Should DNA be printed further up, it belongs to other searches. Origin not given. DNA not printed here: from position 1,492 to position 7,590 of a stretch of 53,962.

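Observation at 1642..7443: Giant secreted 43-heme cytochrome fused to cadherin-like and Ig-like surface domains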

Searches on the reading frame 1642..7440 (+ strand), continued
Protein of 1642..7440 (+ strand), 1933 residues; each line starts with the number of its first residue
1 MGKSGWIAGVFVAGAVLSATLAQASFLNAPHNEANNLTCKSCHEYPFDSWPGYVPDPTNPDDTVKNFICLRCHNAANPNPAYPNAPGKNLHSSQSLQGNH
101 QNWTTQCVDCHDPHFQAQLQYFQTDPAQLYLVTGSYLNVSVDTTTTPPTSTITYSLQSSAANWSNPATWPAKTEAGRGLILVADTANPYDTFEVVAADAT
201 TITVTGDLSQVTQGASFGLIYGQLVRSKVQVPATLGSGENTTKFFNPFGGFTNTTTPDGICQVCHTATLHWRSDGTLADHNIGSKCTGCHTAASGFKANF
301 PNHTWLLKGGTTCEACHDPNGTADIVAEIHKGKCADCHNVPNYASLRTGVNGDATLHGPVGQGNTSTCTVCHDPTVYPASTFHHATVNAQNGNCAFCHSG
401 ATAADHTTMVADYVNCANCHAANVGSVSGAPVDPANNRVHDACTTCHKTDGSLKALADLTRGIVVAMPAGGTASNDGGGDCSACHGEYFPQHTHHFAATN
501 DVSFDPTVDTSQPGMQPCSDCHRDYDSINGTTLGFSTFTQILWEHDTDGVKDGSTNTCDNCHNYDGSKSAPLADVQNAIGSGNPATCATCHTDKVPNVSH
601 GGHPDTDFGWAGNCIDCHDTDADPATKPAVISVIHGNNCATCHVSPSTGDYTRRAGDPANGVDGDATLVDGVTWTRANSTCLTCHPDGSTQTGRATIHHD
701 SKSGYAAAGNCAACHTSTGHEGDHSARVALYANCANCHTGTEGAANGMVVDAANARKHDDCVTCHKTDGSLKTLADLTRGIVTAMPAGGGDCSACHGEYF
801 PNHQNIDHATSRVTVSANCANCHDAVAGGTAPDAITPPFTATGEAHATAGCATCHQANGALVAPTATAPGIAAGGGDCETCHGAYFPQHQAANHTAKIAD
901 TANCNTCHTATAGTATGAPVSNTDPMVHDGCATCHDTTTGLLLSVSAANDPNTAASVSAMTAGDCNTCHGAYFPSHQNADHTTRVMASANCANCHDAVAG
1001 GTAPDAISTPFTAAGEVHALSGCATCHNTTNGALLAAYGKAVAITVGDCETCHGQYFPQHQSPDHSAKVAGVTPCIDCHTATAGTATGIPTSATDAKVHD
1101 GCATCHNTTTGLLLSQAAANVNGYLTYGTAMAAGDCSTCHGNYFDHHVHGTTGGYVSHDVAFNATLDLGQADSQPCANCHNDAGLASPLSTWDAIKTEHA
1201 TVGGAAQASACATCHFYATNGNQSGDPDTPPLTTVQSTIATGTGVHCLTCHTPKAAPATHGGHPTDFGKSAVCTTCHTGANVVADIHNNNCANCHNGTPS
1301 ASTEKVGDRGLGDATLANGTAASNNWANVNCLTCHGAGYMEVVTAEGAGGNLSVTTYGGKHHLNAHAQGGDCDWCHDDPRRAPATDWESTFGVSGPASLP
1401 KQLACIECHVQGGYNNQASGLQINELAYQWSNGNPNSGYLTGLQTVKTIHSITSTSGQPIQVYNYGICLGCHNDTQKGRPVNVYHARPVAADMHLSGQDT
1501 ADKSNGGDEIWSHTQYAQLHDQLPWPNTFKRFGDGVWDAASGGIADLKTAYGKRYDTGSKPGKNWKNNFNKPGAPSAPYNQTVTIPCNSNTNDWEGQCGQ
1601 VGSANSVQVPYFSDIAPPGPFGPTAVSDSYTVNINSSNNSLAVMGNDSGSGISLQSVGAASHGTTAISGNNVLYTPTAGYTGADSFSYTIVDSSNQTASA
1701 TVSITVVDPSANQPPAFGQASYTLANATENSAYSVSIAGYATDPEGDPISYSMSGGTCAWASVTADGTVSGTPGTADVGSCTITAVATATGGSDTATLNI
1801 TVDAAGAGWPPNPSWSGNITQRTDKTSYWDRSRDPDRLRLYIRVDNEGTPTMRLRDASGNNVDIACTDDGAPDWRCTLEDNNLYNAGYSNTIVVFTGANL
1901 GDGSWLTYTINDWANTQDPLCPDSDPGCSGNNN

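Call 8: find_homologous_proteins(query=window:1642-7440:+, max_evalue=0.00001)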
Query window:1642-7440:+ (1933 aa): 146 proteins with E <= 0.00001 among 8000 candidates; the best 120 are listed.
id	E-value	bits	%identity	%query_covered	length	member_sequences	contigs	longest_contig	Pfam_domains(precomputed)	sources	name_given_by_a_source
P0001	0.0e+0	3683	100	82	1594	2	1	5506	PF09699.16,PF14537.12,PF17963.8,PF17892.8,PF05345.19,PF02085.22,PF14522.12,PF22113.2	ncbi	-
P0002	0.0e+0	1824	63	46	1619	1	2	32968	PF09699.16,PF14537.12,PF02085.22,PF14522.12,PF22113.2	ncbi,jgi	-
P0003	0.0e+0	1500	35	69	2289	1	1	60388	PF09699.16,PF14537.12,PF17963.8,PF17892.8,PF02085.22,PF14522.12,PF22113.2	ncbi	ncbi:MAG: cytochrome c3 family protein [Thermodesulfobacteriota bacterium]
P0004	0.0e+0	1468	49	51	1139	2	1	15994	PF09699.16,PF14537.12,PF14522.12,PF22113.2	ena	-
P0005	0.0e+0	1156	36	71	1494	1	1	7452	PF14537.12,PF02085.22,PF14522.12,PF22113.2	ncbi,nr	ncbi:MAG: cytochrome c3 family protein, partial [Desulfobulbaceae bacterium]|nr:cytochrome c3 family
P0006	0.0e+0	1067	36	54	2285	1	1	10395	PF14537.12,PF02085.22,PF14522.12,PF22113.2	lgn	-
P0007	4.3e-297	1008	34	69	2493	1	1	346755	PF09699.16,PF14537.12,PF02085.22,PF14522.12,PF22113.2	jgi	jgi:hypothetical protein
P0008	1.6e-292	992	29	72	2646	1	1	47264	PF09699.16,PF14537.12,PF05345.19,PF14522.12,PF22113.2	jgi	jgi:hypothetical protein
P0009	1.4e-271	923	35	71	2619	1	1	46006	PF09699.16,PF14537.12,PF03160.21,PF14522.12,PF22113.2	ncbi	-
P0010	1.5e-254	866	38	71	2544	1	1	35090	PF14537.12,PF17963.8,PF17892.8,PF17803.8,PF14522.12,PF22113.2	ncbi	-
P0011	1.5e-225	770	33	40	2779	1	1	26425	PF14537.12,PF17963.8,PF14522.12,PF22113.2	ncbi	-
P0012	6.4e-223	762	34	39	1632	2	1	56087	PF14537.12,PF17963.8,PF17892.8,PF00629.31,PF14522.12,PF22113.2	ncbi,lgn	ncbi:Ig-like domain-containing protein [Desulfobacterota bacterium M19]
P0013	4.7e-209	716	32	67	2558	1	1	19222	PF14537.12,PF17963.8,PF17892.8,PF14522.12,PF22113.2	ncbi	ncbi:MAG: Ig-like domain-containing protein [Thermodesulfobacteriota bacterium]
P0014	1.4e-207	711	34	67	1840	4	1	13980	PF09699.16,PF14537.12,PF02085.22,PF14522.12,PF22113.2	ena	-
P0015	1.6e-199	684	31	52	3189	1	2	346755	PF09699.16,PF14537.12,PF02085.22,PF14522.12,PF22113.2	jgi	jgi:nitrate/TMAO reductase-like tetraheme cytochrome c subunit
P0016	3.1e-194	666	30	70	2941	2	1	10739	PF14537.12,PF02085.22,PF14522.12,PF22113.2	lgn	-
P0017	2.8e-190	653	30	72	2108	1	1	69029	PF14537.12,PF02085.22,PF14522.12,PF22113.2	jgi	jgi:hypothetical protein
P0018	2.5e-179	617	31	71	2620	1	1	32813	PF14537.12,PF02085.22,PF14522.12,PF22113.2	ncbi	ncbi:MAG: hypothetical protein AB1568_13330, partial [Thermodesulfobacteriota bacterium]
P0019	1.2e-171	592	37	24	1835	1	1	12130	PF09699.16,PF17963.8,PF17892.8,PF17803.8,PF14522.12,PF22113.2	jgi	jgi:hypothetical protein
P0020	3.5e-156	540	32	59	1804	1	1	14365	PF14537.12,PF14522.12,PF22113.2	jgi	-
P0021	4.1e-155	537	30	55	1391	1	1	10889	PF17963.8,PF17892.8,PF03160.21,PF14522.12,PF22113.2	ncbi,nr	ncbi:MAG: Ig-like domain-containing protein, partial [Desulfobacteraceae bacterium]|nr:Ig-like domai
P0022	6.8e-153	529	38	41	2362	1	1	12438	PF17963.8,PF14522.12,PF22113.2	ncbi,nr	ncbi:MAG: hypothetical protein HGA96_16980, partial [Desulfobulbaceae bacterium]|nr:hypothetical pro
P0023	2.0e-150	521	31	75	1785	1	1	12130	PF14537.12,PF02085.22,PF14522.12,PF22113.2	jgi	jgi:hypothetical protein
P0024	6.5e-150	519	32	69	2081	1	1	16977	PF09699.16,PF14537.12,PF14522.12,PF22113.2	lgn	-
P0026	6.0e-147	510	32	39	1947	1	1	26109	PF14537.12,PF14522.12,PF22113.2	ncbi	ncbi:MAG: cytochrome c3 family protein, partial [Desulfurivibrionaceae bacterium]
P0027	3.3e-146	507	39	30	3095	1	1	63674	PF14537.12,PF02085.22,PF00041.28,PF14522.12,PF05268.19,PF16656.12,PF22113.2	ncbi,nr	ncbi:MAG: hypothetical protein HGA96_09680 [Desulfobulbaceae bacterium]|nr:hypothetical protein [Des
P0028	1.1e-140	489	31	52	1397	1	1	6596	PF14537.12,PF14522.12,PF22113.2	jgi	jgi:hypothetical protein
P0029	3.2e-139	484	29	56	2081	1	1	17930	PF14537.12,PF03160.21,PF00629.31,PF02085.22,PF14522.12,PF22113.2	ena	-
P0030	2.0e-138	481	29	57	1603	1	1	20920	PF14537.12,PF03160.21,PF02085.22,PF14522.12,PF22113.2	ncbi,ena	-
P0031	4.5e-135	470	35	33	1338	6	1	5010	PF14537.12,PF02085.22,PF14522.12,PF22113.2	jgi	jgi:hypothetical protein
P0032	3.1e-133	464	31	47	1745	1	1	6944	PF14537.12,PF17963.8,PF17892.8,PF03160.21,PF17803.8,PF14522.12,PF22113.2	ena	-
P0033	1.8e-128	448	33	60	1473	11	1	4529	PF09699.16,PF14537.12,PF14522.12,PF22113.2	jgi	jgi:hypothetical protein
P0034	3.0e-121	424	38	38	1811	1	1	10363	PF14537.12,PF09698.16,PF02085.22,PF14522.12,PF22113.2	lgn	-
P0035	1.3e-119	419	30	76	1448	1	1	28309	PF14537.12,PF02085.22,PF14522.12,PF22113.2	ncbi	ncbi:MAG: hypothetical protein AB1568_14075 [Thermodesulfobacteriota bacterium]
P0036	1.1e-106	376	30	44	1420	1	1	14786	PF14537.12,PF02085.22,PF14522.12,PF22113.2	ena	-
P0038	2.1e-104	369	30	57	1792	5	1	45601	PF14537.12,PF03160.21,PF14522.12,PF22113.2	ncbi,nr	ncbi:MAG: hypothetical protein FP815_13305, partial [Desulfobulbaceae bacterium]|nr:hypothetical pro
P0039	5.8e-102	360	30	68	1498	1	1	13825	PF14522.12,PF22113.2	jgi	-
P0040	1.8e-98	349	29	40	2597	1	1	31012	PF14537.12,PF14522.12,PF22113.2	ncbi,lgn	ncbi:MAG: hypothetical protein ABFS18_12010 [Thermodesulfobacteriota bacterium]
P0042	2.0e-91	326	31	40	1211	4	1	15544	PF09699.16,PF14537.12,PF02085.22,PF14522.12,PF22113.2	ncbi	-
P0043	1.2e-88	316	29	47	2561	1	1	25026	PF14537.12,PF14522.12,PF22113.2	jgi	jgi:hypothetical protein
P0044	1.5e-88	316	27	75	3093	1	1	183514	PF14537.12,PF02085.22,PF14522.12,PF22113.2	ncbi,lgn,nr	ncbi:MAG: hypothetical protein KJ950_04550 [Proteobacteria bacterium]|nr:hypothetical protein [Pseud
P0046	9.4e-88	313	31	51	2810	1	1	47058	PF16132.12,PF14537.12,PF03160.21,PF14522.12,PF22113.2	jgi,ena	-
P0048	3.1e-82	295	28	71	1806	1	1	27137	PF09699.16,PF14537.12,PF02085.22,PF14522.12,PF22113.2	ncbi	-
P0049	3.4e-73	265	27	53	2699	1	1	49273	PF14537.12,PF14522.12,PF22113.2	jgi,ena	-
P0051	9.7e-70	254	32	40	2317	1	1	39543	PF14537.12,PF03160.21,PF14522.12,PF22113.2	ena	-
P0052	4.5e-69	251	43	17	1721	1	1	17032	PF14537.12,PF09698.16,PF14522.12,PF22113.2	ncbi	-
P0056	7.8e-67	244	29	47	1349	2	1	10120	PF14537.12,PF02085.22,PF14522.12,PF22113.2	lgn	-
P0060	1.6e-63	233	30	19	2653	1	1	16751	PF14537.12,PF14522.12,PF22113.2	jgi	jgi:hypothetical protein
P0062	3.1e-60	222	36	25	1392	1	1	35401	PF14537.12,PF03160.21,PF14522.12,PF22113.2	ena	-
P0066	9.2e-58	214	37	21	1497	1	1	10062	PF09699.16,PF23657.2,PF14537.12,PF20009.5,PF14522.12,PF22113.2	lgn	-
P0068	1.2e-56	210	38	18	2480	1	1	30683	PF02412.24,PF14537.12,PF07581.18,PF06739.18,PF14522.12,PF22113.2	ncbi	-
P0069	1.5e-55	207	29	52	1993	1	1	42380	PF13229.13,PF14537.12,PF14522.12,PF22113.2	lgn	-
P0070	3.4e-53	199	27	69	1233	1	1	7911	PF14537.12,PF02085.22,PF14522.12,PF22113.2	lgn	-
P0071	2.8e-52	196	39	18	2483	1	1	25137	PF02412.24,PF14537.12,PF13360.14,PF07581.18,PF06739.18,PF14522.12,PF22113.2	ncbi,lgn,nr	ncbi:MAG: thrombospondin type 3 repeat-containing protein [Desulfobulbaceae bacterium]|nr:thrombospo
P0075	1.7e-45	173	33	20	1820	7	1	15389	PF14537.12,PF09698.16,PF14522.12,PF22113.2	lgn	-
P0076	2.5e-45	173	29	41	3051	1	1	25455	PF14537.12,PF03160.21,PF14522.12,PF22113.2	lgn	-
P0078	2.4e-44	169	27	61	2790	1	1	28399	PF14537.12,PF17963.8,PF02085.22,PF14522.12,PF22113.2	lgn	-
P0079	3.8e-44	169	35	21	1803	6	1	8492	PF14537.12,PF09698.16,PF14522.12,PF22113.2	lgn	-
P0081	1.0e-42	164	29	45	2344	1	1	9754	PF13229.13,PF14537.12,PF14522.12,PF05048.20,PF22113.2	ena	-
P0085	2.2e-41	160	33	24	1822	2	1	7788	PF14537.12,PF09698.16,PF14522.12,PF22113.2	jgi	jgi:predicted CxxxxCH...CXXCH cytochrome family protein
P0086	2.9e-41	159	33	20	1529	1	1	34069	PF09699.16,PF14537.12,PF13385.14,PF14522.12,PF22113.2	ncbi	-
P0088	4.4e-39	152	39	14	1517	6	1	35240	PF09699.16,PF23657.2,PF14537.12,PF20009.5,PF02415.24,PF26745.1,PF14522.12,PF22113.2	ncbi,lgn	ncbi:choice-of-anchor Q domain-containing protein [Desulfobacterota bacterium M19]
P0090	5.7e-38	148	29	46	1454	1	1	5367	PF14537.12,PF02085.22,PF14522.12,PF22113.2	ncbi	-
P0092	6.2e-37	145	27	50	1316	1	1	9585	PF09699.16,PF14537.12,PF14522.12,PF22113.2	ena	-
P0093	1.4e-36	144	38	19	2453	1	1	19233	PF14537.12,PF09698.16,PF14522.12,PF22113.2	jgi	-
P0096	1.6e-33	134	30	22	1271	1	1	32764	PF09699.16,PF14537.12,PF14522.12,PF22113.2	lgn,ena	-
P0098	7.0e-33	131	37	14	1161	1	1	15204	PF14537.12,PF09698.16,PF14522.12,PF22113.2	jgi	jgi:predicted CxxxxCH...CXXCH cytochrome family protein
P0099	3.7e-31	126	31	21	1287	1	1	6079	PF09699.16,PF14537.12,PF14522.12,PF22113.2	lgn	-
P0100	7.7e-30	121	36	19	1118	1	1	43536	PF09699.16,PF14537.12,PF14522.12,PF22113.2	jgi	-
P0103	2.6e-29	120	24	30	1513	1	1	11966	PF14537.12,PF09698.16,PF14522.12,PF22113.2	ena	-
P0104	1.1e-28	117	37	15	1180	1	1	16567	PF14537.12,PF09698.16,PF14522.12,PF22113.2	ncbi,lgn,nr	ncbi:MAG: CxxxxCH/CxxCH domain-containing protein [Nitrospirae bacterium]|nr:CxxxxCH/CxxCH domain-co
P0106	6.1e-27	112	34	14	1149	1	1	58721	PF14537.12,PF09698.16,PF02085.22,PF14522.12,PF22113.2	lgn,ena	-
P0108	2.0e-26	110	24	51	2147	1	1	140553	PF14537.12,PF09698.16,PF02085.22,PF14522.12,PF22113.2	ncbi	ncbi:MAG: CxxxxCH/CxxCH domain c-type cytochrome [Desulfobulbaceae bacterium]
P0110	4.5e-26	109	33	15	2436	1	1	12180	PF14537.12,PF17957.8,PF02368.25,PF19077.7,PF17936.8,PF22113.2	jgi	-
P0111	4.1e-24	102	31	19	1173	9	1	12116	PF14537.12,PF09698.16,PF14522.12,PF22113.2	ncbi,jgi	ncbi:MAG: CxxxxCH/CxxCH domain c-type cytochrome [Planctomycetota bacterium]|jgi:predicted CxxxxCH..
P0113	9.6e-23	98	34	15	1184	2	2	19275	PF14537.12,PF09698.16,PF02085.22,PF14522.12,PF22113.2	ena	-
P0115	2.1e-20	90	31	15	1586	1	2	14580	PF14537.12,PF09698.16,PF14522.12,PF22113.2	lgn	-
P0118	2.4e-17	80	29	14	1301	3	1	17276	PF09699.16,PF14537.12,PF09698.16,PF14522.12,PF22113.2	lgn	-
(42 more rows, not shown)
